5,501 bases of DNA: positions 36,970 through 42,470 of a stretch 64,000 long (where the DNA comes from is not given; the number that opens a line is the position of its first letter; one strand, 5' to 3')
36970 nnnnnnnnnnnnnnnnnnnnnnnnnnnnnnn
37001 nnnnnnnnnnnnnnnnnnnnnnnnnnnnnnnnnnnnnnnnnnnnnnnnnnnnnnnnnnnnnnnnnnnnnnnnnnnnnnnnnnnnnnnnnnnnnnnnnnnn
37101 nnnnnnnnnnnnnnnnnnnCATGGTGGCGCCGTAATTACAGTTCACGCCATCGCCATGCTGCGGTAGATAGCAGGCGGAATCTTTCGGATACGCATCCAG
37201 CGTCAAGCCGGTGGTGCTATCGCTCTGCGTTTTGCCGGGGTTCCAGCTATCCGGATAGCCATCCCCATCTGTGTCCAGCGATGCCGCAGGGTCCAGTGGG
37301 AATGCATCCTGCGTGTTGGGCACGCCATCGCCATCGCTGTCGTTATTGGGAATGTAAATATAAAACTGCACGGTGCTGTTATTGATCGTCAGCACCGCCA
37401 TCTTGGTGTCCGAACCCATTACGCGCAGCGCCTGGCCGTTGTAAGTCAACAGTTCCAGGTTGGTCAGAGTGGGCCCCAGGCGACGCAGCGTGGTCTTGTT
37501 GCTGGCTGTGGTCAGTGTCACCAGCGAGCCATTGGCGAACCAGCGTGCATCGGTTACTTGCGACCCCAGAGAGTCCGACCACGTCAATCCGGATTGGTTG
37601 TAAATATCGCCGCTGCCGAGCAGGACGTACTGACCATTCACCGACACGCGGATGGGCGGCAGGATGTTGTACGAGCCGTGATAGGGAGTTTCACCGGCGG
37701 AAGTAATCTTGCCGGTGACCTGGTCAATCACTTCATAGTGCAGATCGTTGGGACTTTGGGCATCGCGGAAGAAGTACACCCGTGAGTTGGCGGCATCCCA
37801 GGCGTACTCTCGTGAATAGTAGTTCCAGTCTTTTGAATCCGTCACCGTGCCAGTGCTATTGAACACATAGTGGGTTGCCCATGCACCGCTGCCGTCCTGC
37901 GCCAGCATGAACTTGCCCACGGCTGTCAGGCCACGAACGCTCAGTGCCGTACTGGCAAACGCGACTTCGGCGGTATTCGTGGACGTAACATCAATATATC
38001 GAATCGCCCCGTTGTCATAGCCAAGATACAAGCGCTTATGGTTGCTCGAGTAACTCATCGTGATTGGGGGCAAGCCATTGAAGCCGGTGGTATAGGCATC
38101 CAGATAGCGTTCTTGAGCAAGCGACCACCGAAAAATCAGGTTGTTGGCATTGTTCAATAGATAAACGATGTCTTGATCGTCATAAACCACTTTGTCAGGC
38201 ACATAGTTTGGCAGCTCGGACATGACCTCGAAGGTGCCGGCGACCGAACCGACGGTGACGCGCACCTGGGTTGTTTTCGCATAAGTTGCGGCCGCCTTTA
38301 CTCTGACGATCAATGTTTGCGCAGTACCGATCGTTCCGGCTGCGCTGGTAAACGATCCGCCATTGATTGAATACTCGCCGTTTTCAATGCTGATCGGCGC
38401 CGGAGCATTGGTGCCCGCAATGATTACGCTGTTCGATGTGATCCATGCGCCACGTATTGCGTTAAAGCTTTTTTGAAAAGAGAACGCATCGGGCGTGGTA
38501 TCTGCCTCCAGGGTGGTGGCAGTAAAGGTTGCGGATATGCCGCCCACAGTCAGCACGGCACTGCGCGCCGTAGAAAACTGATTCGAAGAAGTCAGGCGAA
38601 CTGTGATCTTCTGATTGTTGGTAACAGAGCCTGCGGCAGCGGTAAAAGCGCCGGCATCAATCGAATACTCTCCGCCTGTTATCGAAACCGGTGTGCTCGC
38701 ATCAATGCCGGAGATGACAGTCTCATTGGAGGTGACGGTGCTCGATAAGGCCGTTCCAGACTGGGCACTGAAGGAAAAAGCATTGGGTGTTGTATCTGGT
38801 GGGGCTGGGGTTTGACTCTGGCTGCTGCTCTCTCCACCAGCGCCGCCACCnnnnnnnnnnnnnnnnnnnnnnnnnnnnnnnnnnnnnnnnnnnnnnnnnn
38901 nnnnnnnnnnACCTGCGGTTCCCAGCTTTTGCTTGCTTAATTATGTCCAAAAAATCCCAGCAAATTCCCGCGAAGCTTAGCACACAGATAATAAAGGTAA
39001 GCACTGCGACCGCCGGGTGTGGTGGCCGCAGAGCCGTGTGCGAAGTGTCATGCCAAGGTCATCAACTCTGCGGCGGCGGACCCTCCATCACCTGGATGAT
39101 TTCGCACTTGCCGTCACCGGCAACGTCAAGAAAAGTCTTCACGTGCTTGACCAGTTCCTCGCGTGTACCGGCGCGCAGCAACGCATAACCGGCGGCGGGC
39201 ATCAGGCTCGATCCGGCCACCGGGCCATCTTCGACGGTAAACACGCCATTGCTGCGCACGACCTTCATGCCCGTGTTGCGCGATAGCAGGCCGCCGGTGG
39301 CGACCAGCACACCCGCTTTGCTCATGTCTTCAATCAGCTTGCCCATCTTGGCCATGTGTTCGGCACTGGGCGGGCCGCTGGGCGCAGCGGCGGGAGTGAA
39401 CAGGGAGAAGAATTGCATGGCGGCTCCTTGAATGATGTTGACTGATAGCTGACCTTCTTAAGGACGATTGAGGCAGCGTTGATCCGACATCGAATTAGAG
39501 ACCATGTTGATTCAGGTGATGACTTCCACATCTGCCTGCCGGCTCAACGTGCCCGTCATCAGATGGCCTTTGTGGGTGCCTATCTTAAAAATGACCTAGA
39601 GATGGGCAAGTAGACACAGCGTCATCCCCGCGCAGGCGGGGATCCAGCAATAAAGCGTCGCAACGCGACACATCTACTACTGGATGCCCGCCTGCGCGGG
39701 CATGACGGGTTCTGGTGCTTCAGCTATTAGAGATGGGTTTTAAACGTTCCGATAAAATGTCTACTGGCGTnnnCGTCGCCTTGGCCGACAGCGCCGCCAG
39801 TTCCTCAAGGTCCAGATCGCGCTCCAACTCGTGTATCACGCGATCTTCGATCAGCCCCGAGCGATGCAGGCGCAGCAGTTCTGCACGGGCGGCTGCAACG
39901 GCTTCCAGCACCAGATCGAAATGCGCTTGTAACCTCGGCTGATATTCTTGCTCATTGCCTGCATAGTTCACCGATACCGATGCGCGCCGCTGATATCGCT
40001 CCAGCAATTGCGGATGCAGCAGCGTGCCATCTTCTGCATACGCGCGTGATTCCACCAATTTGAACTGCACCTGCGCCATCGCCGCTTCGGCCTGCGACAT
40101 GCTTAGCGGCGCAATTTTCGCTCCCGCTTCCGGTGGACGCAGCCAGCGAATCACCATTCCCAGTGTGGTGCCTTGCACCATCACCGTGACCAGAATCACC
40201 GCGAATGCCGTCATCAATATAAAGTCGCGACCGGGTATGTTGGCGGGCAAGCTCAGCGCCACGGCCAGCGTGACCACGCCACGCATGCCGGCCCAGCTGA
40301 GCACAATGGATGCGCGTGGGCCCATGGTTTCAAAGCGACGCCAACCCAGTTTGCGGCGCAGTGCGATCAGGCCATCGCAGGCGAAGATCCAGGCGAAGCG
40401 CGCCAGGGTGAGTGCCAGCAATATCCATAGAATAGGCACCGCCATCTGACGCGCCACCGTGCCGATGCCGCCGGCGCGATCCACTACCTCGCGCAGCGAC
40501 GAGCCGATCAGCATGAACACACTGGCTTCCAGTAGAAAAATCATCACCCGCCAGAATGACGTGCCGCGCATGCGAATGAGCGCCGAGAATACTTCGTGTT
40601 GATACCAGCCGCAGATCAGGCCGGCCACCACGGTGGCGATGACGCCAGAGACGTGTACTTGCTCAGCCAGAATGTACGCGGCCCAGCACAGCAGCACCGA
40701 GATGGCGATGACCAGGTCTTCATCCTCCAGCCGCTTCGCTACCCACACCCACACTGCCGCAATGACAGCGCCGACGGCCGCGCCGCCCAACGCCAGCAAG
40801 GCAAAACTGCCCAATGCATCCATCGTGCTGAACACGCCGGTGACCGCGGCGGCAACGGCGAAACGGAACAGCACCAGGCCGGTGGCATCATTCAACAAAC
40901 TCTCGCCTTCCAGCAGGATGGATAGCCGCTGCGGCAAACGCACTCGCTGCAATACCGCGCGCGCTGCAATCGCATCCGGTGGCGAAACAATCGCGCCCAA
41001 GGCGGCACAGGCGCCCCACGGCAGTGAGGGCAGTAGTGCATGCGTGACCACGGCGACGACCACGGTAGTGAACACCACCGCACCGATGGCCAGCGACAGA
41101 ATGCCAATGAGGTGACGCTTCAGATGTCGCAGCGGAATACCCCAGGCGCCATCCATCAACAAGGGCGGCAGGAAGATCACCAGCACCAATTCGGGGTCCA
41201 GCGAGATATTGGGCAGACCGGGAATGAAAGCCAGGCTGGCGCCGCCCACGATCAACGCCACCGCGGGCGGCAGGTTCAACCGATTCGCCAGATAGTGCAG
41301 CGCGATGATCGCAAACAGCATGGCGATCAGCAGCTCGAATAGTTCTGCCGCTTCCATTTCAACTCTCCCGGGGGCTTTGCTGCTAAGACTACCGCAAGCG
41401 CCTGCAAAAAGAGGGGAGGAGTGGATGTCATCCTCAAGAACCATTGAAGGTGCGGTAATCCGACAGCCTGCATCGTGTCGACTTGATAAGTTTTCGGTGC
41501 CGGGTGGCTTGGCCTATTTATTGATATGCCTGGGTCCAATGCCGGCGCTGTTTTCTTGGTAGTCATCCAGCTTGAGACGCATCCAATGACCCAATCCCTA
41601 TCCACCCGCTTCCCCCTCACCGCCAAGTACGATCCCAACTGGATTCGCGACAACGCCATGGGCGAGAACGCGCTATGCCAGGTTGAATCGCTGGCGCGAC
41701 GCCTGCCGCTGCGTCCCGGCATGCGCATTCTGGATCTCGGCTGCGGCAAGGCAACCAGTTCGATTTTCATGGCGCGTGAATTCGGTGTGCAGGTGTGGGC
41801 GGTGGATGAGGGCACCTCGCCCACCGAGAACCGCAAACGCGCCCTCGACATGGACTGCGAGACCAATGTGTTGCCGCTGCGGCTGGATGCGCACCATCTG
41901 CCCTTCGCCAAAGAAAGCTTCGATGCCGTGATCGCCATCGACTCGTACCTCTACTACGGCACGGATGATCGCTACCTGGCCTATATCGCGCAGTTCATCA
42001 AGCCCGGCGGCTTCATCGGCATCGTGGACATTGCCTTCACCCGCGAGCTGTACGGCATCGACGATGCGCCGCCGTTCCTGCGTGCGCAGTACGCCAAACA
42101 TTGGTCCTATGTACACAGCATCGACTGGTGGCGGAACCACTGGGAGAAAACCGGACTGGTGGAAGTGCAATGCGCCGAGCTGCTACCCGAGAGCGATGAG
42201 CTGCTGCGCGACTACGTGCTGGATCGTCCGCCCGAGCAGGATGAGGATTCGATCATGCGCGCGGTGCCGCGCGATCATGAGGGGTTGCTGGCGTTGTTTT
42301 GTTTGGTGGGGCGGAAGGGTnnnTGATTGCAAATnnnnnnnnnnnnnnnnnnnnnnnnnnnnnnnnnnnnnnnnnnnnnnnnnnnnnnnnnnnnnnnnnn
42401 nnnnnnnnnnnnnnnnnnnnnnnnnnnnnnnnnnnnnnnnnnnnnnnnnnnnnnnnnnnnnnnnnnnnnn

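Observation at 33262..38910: Giant (~1880-codon) modular surface lipoprotein gene interrupted by one in-frame TAA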

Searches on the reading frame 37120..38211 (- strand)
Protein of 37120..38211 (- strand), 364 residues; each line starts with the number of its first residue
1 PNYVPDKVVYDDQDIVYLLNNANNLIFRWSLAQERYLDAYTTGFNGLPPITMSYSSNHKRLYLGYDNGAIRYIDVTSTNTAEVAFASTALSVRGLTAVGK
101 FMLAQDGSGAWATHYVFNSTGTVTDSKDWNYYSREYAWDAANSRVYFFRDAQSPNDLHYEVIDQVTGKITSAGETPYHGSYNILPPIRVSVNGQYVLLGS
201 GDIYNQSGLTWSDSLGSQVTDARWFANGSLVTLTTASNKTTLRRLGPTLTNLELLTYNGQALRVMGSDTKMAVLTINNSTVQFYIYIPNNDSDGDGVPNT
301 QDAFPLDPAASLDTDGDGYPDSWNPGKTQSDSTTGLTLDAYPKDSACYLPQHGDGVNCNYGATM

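Call 44: predict_structure(alignment_id=A1)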
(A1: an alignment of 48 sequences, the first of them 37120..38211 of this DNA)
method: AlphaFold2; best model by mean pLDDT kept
length: 364 residues; sequences in the alignment: 48
mean_pLDDT: 88.4   pTM: 0.80
mean pLDDT of the five models: 88.4, 86.9, 86.1, 85.1, 85.0
residues with pLDDT >= 90: 249; 70-90: 57; 50-70: 51; < 50: 7
segments of 3 or more residues with pLDDT < 50: 304-308
pLDDT, mean of each block of 10 residues (from residue 1): 92 96 96 96 93 98 98 94 97 97 88 95 91 91 94 87 98 84 93 97 95 95 97 97 94 95 97 96 95 77 53 67 71 61 63 66 55
secondary structure, 60 per line:
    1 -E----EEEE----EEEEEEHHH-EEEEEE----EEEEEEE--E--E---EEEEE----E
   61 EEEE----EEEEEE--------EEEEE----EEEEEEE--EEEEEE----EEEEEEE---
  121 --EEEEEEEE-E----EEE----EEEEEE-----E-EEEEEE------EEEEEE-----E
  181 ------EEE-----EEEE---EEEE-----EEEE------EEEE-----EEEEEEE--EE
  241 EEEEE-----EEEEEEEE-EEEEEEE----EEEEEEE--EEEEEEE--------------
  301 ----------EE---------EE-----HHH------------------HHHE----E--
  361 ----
elements in order: E7-10 E15-20 E25-30 E35-41 E51-55 E60-64 E69-74 E83-87 E92-98 E101-106 E111-117 E123-130 E137-139 E144-149 E157-162 E169-174 E187-189 E195-198 E202-205 E211-214 E221-224 E230-236 E239-245 E251-258 E260-266 E271-277 E280-286
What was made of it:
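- On 7-bladed beta-propeller: AF2 pLDDT 88.4, 27 strands (call 44).
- Closest known: YVTN / YncE / WD40-type 7-bladed beta-propellers. Same: There are 27 strands in seven blades (call 44).
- The upstream product would end in the middle of a propeller, after blade 4 of 7 (call 44).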

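Call 46: fold_search(model_id=the predicted structure, library=pdb)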
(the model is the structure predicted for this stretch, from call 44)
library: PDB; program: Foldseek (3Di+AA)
matches with E <= 10: 1896; with E <= 0.001: 1458
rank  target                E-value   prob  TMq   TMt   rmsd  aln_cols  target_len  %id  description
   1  9n6z_LO               2.3e-11  1.00  0.29  0.15  21.8       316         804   12  SSU processome maturation and disassembly, State D (released 2025-11-05)
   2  1l0q_A                5.4e-11  1.00  0.43  0.40  13.8       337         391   15  Tandem YVTN beta-propeller and PKD domains from an archaeal surface layer protein (released 2002-11-06)
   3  3vgz_A                6.4e-11  1.00  0.58  0.65   4.1       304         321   12  Crystal structure of E. coli YncE (released 2011-11-16)
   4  2cnx_A                6.4e-11  1.00  0.57  0.66   4.8       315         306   12  WDR5 and Histone H3 Lysine 4 dimethyl complex at 2.1 angstrom (released 2006-07-03)
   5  8qo9_w                6.7e-11  1.00  0.56  0.43   5.1       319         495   11  Cryo-EM structure of a human spliceosomal B complex protomer (released 2024-01-24)
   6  9n73_LO               7.1e-11  1.00  0.29  0.15  22.1       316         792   12  SSU processome maturation and disassembly, State G (released 2025-10-29)
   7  2co0_C                1.0e-10  1.00  0.56  0.66   4.6       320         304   12  WDR5 and unmodified Histone H3 complex at 2.25 Angstrom (released 2006-07-03)
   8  9uk4_A                1.0e-10  1.00  0.54  0.64   6.0       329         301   12  Crystal structure of WDR5 in complex with peptide Ac-ARA-NH2 (released 2025-10-08)
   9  8d41_B                1.1e-10  1.00  0.55  0.65   4.6       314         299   11  Crystal structure of the human COPB2 WD-domain in complex with OICR-6254 (released 2022-07-06)
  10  4u1e_I                1.2e-10  1.00  0.59  0.65   4.8       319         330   10  Crystal structure of the eIF3b-CTD/eIF3i/eIF3g-NTD translation initiation complex (released 2014-09-10)
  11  3zwl_D                1.4e-10  1.00  0.59  0.61   5.0       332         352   11  Structure of eukaryotic translation initiation factor eIF3i complex with eIF3b C-terminus (655-700) (released 2011-10-05)
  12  3mxx                  1.4e-10  1.00  0.54  0.61   5.0       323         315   12  Crystal structure of WDR5 mutant (S62A) (released 2010-10-20)
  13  5ov3_B                1.4e-10  1.00  0.53  0.59   5.3       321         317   12  Structure of the RbBP5 beta-propeller domain (released 2018-03-28)
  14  7mq8_SG               1.5e-10  1.00  0.57  0.54   4.5       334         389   13  Cryo-EM structure of the human SSU processome, state pre-A1 (released 2021-09-22)
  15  9qpq_F                1.6e-10  1.00  0.56  0.37   4.8       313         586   12  The structure of the COPI leaf bound to GOLPH3 (released 2025-10-22)
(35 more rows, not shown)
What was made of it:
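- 37342..38211 (-): Module 1: 7-bladed beta-propeller. AF2 pLDDT 88.4, 27 strands (call 44); Foldseek matches YncE, YVTN and WD40 propellers (call 46)
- On 7-bladed beta-propeller: Foldseek probability 1.00 to YncE, YVTN and WD40 propellers (call 46).
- Closest known: YVTN / YncE / WD40-type 7-bladed beta-propellers. Same: Foldseek gives E about 1e-10 to 1e-11, and TM is 0.58 normalised to the query and 0.65 to the target for YncE (call 46).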

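Call 52: find_related_loci(query=A1, collection=genome_contigs, flank=10000)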
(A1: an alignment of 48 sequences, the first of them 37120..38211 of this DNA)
Query A1 (364 aa) in genome_contigs; peptide patterns used: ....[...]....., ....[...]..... (x = any residue, [..] = any of these).
502 stretches matched a pattern; 364 encode a relative of the query (tblastn E <= 1e-3); the best 80 are kept; 71 distinct loci.
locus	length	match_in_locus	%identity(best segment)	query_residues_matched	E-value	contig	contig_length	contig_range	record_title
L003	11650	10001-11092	78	1-364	0e+0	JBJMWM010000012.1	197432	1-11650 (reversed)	MAG: Steroidobacteraceae bacterium isolate H2_18_all_fractions_metab_conc_22_61_13 k255_1420871, whole genome shotgun se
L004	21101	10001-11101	69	1-364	8e-174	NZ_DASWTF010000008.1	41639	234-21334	MAG: Steroidobacter sp. isolate SMAG_U3568 k141_91759, whole genome shotgun sequence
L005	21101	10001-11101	68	1-364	6e-171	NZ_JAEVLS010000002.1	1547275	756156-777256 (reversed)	Steroidobacter gossypii strain S1-65 Scaffold2_1, whole genome shotgun sequence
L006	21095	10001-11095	67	1-364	3e-168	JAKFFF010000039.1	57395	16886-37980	MAG: Alcaligenaceae bacterium isolate LC093 contig-124_280, whole genome shotgun sequence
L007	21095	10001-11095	66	1-364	2e-166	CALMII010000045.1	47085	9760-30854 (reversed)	MAG TPA_asm: uncultured Steroidobacter sp. isolate SRR2107171_bin.15_CONCOCT_v1.1_MAG genome assembly, contig: ERZ794917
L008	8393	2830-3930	67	1-364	1e-165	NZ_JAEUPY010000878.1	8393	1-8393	MAG: Steroidobacter sp. isolate new MAG-237 k141_2589559, whole genome shotgun sequence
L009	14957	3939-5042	66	1-364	2e-165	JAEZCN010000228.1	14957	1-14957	MAG: Proteobacteria bacterium isolate OH_CBrB_251 k127_2622584, whole genome shotgun sequence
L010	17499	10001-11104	66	1-364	4e-164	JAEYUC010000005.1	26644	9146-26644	MAG: Proteobacteria bacterium isolate OH_CBlB_152 k127_1993123, whole genome shotgun sequence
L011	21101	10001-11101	65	1-364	1e-158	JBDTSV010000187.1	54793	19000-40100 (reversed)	MAG: Pseudomonadota bacterium isolate cluster3_bin.28 NODE_1369_length_54793_cov_7.000932, whole genome shotgun sequence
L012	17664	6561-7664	58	1-364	3e-142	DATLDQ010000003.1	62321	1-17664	MAG TPA_asm: Steroidobacteraceae bacterium isolate SMAG_U14354 k141_3729194, whole genome shotgun sequence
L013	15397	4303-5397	59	1-364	6e-135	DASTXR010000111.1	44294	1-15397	MAG TPA_asm: Steroidobacteraceae bacterium isolate SMAG_U2420 k141_1333142, whole genome shotgun sequence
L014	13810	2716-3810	57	1-364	2e-133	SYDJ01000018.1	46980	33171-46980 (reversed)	MAG: Gammaproteobacteria bacterium isolate F1-60-MAGs008 F1-60__c52052, whole genome shotgun sequence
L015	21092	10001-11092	54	1-364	7e-132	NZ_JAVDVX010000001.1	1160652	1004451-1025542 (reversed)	Cellvibrio fibrivorans strain BE190 Ga0454542_01, whole genome shotgun sequence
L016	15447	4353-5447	54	1-364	3e-131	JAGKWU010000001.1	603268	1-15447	MAG: Cellvibrionaceae bacterium isolate H1_D7_003 H1_D7_003_0, whole genome shotgun sequence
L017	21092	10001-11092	56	1-364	3e-137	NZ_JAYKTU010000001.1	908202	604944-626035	Cellvibrio fontiphilus strain KCTC 52237 seq1, whole genome shotgun sequence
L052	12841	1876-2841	34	37-364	1e-48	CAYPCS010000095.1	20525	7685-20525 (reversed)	MAG TPA_asm: uncultured Granulosicoccaceae bacterium isolate binchicken_co385_39 genome assembly, contig: NODE_1863_leng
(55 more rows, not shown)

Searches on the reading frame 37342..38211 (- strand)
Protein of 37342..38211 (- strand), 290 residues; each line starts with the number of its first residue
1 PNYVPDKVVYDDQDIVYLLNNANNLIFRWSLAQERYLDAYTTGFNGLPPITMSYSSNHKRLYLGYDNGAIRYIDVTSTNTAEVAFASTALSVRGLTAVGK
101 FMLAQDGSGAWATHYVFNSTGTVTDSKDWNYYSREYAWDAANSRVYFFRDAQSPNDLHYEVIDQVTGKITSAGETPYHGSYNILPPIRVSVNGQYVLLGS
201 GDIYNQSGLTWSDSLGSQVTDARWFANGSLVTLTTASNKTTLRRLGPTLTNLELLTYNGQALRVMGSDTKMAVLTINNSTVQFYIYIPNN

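Call 77: search_protein_representatives(protein=window:37342-38211:-)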
Query: 290 residues. Proteins with E-value up to 0.001 (for the whole library): 1052; up to 1e-10: 784; up to 1e-30: 429. The best 150 are listed.
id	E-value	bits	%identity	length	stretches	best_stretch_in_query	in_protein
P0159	0.0e+00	1460.2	53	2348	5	1-290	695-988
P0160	0.0e+00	1257.5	38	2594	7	1-286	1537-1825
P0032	1.6e-294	989.2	54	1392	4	1-290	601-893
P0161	2.2e-286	962.4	40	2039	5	1-289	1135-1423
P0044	8.8e-278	934.2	48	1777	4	1-289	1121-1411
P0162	5.6e-270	908.6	41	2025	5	1-286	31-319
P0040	1.1e-253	855.1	40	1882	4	1-288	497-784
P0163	7.0e-249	839.4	38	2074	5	3-237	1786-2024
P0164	1.2e-241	815.7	37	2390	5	1-290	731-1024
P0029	2.0e-240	811.6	43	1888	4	5-289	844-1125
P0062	1.0e-235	796.2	40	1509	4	1-290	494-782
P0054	1.6e-222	752.9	42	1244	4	1-246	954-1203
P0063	1.2e-212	720.5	41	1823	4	1-290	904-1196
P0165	5.4e-201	682.3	36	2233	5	1-276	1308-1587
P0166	5.9e-196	665.8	31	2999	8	1-290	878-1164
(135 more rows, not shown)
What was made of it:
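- Closest known: YVTN / YncE / WD40-type 7-bladed beta-propellers. Different: The family has 429 clusters (at 50% identity) at E<=1e-30 (call 77).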

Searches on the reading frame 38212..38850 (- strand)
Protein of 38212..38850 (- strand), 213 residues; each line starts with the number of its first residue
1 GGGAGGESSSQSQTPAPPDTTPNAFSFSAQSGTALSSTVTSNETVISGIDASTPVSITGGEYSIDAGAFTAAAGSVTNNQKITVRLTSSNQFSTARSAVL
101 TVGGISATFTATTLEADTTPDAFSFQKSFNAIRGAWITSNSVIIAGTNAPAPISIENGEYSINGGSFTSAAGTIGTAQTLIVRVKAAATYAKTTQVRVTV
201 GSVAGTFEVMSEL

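Call 47: search_protein_families(library=pfam, proteins=[window:38212-38850:-], max_evalue=5)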
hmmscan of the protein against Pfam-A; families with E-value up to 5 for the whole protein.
window:38212-38850:- (213 aa): 4 families
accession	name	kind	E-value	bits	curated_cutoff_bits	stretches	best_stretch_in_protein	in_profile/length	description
PF23604.1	Ig_TRAPPC10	-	0.019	15.5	27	1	36-69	4-37/117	TRAPPC10-like, immunoglobulin-like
PF07550.17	Shr-like_HID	-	0.025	15.5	22.3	1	133-196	21-77/82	Heme-binding protein Shr-like, Hb-interacting domain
PF22825.2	HpiC1-like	-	0.042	14.3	27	1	41-92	112-162/174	HpiC1 cyclase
PF03947.24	Ribosomal_L2_C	-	0.4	11.2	33.7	1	58-108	26-74/126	Ribosomal Proteins L2, C-terminal domain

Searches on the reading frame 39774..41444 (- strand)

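Call 31: search_protein_families(library=pfam, proteins=[window:39774-41444:-], max_evalue=0.001)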
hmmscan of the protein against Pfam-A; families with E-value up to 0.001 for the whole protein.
window:39774-41444:- (557 aa): 1 family
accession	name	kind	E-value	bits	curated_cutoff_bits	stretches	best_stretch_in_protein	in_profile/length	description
PF00999.27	Na_H_Exchanger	-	1.2e-54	186.1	26.2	1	45-434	7-375/375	Sodium/hydrogen exchanger, transmembrane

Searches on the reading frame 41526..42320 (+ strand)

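Call 31: search_protein_families(library=pfam, proteins=[window:41526-42320:+], max_evalue=0.001)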
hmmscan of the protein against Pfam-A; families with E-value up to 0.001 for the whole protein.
window:41526-42320:+ (265 aa): 6 families
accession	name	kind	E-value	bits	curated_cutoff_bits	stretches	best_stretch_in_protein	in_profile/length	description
PF13649.12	Methyltransf_25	-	6.6e-13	49.6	27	1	68-162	1-97/97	Methyltransferase domain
PF08241.18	Methyltransf_11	-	1.7e-10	41.8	21.2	1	69-164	1-93/95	Methyltransferase domain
PF13847.12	Methyltransf_31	-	3.4e-09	37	27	1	63-175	2-118/145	Methyltransferase domain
PF02353.26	CMAS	-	1.7e-07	31.3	27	1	46-164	44-162/273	Mycolic acid cyclopropane synthetase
PF13489.12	Methyltransf_23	-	3.8e-07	30.4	27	1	55-195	12-134/164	Methyltransferase domain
PF08242.18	Methyltransf_12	-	1.2e-06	29.6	30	1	69-164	1-98/98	Methyltransferase domain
